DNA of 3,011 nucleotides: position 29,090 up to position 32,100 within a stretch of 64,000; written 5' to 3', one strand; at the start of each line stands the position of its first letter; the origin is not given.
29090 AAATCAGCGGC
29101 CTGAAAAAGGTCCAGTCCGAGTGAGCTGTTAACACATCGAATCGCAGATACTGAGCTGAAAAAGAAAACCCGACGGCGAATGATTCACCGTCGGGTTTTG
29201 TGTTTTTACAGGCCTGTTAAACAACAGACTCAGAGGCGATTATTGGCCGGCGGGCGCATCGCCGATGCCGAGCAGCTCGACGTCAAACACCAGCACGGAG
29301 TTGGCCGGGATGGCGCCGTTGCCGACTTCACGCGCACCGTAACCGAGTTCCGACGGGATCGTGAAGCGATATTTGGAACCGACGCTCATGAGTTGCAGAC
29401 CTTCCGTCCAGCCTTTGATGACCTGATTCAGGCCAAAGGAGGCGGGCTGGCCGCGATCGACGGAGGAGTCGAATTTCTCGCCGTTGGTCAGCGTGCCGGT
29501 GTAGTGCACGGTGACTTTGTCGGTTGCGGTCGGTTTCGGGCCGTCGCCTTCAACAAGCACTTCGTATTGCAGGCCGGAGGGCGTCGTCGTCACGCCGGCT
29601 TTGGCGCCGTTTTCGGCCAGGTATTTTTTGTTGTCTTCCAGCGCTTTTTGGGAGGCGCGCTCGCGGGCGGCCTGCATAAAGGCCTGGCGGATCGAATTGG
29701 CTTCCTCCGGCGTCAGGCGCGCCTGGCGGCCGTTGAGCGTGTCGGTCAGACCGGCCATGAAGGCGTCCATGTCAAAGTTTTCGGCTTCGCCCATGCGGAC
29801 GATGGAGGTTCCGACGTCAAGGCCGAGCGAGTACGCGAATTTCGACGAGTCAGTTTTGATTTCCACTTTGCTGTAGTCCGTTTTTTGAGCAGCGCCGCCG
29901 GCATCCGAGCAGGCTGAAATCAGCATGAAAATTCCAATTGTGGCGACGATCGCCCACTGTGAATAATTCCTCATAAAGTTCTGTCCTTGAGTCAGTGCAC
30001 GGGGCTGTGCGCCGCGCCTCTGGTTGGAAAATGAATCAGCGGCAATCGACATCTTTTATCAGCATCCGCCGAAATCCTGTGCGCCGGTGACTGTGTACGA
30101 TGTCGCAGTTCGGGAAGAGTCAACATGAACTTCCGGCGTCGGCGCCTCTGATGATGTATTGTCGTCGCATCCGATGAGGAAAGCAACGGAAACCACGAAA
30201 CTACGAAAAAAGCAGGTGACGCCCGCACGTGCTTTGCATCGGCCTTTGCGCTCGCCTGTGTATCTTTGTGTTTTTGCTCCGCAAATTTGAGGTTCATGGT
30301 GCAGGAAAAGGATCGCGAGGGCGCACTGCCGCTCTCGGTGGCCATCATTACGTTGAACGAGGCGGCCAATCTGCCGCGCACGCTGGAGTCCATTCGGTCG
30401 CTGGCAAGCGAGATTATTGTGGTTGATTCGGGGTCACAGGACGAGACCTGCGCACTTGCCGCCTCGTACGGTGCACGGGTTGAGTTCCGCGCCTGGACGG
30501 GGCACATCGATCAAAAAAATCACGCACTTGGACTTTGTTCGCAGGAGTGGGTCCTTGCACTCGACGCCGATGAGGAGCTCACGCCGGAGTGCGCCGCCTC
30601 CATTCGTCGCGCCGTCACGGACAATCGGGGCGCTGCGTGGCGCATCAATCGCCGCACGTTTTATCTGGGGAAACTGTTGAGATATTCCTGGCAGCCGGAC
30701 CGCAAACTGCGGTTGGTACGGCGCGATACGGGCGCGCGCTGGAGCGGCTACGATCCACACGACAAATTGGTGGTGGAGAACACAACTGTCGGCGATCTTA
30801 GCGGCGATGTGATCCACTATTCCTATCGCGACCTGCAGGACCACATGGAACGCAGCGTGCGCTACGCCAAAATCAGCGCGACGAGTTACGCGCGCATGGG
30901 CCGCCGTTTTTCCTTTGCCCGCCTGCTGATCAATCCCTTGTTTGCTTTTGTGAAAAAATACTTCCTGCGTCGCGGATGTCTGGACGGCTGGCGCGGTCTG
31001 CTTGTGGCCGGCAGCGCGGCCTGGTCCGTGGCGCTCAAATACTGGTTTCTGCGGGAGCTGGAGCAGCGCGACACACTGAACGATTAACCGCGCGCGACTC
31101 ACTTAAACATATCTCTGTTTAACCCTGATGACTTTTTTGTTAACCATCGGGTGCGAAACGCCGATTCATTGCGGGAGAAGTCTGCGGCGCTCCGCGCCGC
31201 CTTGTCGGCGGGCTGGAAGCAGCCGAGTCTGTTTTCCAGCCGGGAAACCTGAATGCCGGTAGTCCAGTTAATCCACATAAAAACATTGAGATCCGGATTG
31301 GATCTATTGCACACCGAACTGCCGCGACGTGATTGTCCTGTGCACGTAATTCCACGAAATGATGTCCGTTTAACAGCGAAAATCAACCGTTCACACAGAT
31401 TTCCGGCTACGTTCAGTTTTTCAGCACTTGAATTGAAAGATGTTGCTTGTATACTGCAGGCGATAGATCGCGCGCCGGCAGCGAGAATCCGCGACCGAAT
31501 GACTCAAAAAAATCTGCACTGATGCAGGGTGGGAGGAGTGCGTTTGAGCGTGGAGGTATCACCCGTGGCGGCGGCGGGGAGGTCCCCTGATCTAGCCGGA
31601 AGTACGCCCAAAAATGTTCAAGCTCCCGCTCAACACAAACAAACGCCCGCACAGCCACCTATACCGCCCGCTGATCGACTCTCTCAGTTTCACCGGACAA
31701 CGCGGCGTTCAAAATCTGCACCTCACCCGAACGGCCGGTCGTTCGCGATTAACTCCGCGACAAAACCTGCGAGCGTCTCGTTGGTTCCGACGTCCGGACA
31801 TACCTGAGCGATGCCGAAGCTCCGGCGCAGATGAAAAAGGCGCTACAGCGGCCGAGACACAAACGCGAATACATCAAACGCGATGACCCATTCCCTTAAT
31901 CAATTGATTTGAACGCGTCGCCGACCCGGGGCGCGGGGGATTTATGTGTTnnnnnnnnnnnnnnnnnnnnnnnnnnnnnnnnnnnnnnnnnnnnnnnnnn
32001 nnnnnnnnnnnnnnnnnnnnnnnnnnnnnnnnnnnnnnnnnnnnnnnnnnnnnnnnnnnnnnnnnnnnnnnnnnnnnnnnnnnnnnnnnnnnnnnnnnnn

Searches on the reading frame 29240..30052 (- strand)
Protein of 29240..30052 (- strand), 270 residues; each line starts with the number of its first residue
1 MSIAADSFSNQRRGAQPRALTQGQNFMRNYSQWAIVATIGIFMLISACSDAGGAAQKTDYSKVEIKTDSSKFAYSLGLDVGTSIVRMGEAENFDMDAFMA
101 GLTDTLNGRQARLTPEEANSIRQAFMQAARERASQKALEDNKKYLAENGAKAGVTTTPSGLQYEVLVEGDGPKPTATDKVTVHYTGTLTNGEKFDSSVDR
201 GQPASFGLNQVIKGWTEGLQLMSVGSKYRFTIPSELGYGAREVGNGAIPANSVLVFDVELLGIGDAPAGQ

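Call 38: search_protein_families(library=pfam, proteins=[window:29240-30052:-], max_evalue=0.01)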
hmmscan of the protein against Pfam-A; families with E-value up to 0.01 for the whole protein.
window:29240-30052:- (270 aa): 3 families
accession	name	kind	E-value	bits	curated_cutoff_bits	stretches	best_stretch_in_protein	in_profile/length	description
PF00254.34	FKBP_C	-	4.4e-32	110.7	21.1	1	173-261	3-94/94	FKBP-type peptidyl-prolyl cis-trans isomerase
PF01346.23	FKBP_N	-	5.3e-24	85.3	22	1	70-165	2-97/97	Domain amino terminal to FKBP-type peptidyl-prolyl isomerase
PF24881.1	DUF7739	-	0.0052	17.8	27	0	104-152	40-88/98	Domain of unknown function (DUF7739)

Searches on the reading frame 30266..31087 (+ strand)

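Call 93: search_protein_families(library=pfam, proteins=[window:30266-31087:+], max_evalue=0.001)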
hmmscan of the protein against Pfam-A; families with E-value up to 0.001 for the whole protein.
window:30266-31087:+ (273 aa): 2 families
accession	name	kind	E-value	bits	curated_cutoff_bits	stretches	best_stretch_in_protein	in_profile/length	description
PF00535.33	Glycos_transf_2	-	8.5e-19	68.5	23.3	1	24-124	1-111/168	Glycosyl transferase family 2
PF13704.12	Glyco_tranf_2_4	-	3.3e-06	27.9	27.5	1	31-109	2-88/98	Glycosyl transferase family 2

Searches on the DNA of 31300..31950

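Call 90: search_rna_families(source=window, start=31300, end=31950, threshold=evalue, max_evalue=10)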
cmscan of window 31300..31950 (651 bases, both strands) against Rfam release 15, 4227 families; matches with E-value up to 10: 3.
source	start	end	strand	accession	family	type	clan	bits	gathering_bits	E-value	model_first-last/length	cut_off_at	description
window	31355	31406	+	RF02476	GlsR7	Gene; snRNA; snoRNA; CD-box;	-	14.3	75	3.4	1-59/59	no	Small nucleolar RNA GlsR7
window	31615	31700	-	RF01383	GRIK4_3p_UTR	Gene;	-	14.3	38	5.4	1-94/94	no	GRIK4 3 prime UTR element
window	31801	31833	+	RF01119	sR32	Gene; snRNA; snoRNA; CD-box;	-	10.7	40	3.4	22-57/57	no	Small nucleolar RNA sR32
